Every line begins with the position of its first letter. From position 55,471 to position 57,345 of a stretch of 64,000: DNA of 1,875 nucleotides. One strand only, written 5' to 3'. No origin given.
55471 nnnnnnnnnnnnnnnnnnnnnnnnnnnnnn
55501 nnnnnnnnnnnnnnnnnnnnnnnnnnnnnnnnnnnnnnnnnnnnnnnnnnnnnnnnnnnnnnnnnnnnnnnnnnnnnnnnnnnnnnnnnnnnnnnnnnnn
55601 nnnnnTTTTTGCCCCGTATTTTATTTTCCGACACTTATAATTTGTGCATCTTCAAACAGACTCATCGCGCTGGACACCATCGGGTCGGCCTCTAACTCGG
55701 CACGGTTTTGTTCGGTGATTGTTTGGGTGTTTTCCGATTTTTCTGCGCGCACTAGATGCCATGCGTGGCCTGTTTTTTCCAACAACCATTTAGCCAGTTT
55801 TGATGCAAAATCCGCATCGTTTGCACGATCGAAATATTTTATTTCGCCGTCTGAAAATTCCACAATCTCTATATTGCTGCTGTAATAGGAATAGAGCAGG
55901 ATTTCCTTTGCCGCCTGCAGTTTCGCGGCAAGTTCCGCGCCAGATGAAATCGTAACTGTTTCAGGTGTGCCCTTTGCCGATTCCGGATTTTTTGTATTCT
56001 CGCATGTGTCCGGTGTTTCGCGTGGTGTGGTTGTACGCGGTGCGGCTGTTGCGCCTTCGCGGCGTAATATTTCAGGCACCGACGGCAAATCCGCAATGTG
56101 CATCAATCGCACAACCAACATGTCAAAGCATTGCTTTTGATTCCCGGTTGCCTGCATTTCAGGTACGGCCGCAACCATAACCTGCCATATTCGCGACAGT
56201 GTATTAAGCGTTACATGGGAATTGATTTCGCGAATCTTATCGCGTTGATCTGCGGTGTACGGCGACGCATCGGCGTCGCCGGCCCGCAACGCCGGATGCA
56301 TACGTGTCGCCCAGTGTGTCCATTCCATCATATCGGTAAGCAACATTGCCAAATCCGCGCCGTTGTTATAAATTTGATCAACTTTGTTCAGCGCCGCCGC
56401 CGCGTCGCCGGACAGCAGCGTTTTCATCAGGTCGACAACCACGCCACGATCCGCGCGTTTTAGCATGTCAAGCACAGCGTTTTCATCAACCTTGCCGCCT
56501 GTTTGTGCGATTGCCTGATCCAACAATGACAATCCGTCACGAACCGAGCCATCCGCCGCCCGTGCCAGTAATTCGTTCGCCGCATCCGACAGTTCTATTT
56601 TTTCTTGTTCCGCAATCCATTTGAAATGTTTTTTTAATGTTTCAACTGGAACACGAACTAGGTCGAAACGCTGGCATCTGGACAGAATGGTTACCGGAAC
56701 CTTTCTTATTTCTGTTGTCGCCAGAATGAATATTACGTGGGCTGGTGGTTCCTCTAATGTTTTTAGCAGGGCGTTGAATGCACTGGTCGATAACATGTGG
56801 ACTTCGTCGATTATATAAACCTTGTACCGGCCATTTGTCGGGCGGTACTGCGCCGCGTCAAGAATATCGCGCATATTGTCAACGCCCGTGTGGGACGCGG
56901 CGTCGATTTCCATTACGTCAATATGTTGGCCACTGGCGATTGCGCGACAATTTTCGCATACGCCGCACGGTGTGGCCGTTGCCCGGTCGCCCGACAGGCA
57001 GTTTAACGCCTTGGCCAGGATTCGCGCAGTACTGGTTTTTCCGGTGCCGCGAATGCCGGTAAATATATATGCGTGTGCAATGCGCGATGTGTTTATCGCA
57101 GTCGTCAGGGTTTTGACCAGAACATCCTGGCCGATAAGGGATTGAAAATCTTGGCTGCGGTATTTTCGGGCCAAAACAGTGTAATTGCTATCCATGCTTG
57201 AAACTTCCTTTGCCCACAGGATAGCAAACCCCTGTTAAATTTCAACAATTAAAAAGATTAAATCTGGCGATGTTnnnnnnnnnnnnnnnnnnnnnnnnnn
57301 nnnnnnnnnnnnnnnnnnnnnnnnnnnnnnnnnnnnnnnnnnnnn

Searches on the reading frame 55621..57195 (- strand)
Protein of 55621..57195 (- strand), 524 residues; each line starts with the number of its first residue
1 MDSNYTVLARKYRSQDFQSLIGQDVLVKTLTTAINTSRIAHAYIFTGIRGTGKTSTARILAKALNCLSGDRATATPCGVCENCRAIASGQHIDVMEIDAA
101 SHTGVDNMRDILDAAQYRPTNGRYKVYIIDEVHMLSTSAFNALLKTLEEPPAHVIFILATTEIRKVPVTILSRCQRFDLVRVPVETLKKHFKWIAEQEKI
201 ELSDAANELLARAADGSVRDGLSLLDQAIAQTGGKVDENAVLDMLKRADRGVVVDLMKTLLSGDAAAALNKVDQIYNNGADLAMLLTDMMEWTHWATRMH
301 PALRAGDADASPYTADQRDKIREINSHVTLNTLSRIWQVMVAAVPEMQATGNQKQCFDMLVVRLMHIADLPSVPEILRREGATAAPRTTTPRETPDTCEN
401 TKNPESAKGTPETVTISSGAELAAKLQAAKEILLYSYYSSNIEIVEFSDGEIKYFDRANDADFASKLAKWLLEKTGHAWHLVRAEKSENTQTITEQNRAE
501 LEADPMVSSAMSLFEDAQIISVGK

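Call 25: search_protein_families(library=pfam, proteins=[window:55621-57195:-], max_evalue=0.0001)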
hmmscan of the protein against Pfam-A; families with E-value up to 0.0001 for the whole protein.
window:55621-57195:- (524 aa): 9 families
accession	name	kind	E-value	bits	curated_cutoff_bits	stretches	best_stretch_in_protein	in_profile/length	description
PF13177.12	DNA_pol3_delta2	-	1.7e-44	152.1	27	1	23-180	2-158/161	DNA polymerase III, delta subunit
PF12169.13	DNA_pol3_gamma3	-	9.2e-31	107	24.4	1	236-378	1-141/143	DNA polymerase III subunits gamma and tau domain III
PF22608.2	DNAX_ATPase_lid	-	1.8e-17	63.3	27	1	188-234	3-49/49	DNA polymerase III clamp loader subunit, ATPase lid domain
PF00004.35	AAA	-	4.6e-13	50.2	21.2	1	44-177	2-126/131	ATPase family associated with various cellular activities (AAA)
PF12362.13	DUF3646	-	1.7e-12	48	30.2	1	419-522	4-114/114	DNA polymerase III gamma and tau subunits C terminal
PF13604.12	AAA_30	-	2.2e-07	31.2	27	1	42-157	20-122/191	AAA domain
PF13401.12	AAA_22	-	1.7e-06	28.8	27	1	43-164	8-127/130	AAA domain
PF13245.12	AAA_19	-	1.7e-05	25.5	25.1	1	33-157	4-123/134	AAA domain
PF07728.20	AAA_5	-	4.8e-05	23.8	22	0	44-152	3-95/139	AAA domain (dynein-related subfamily)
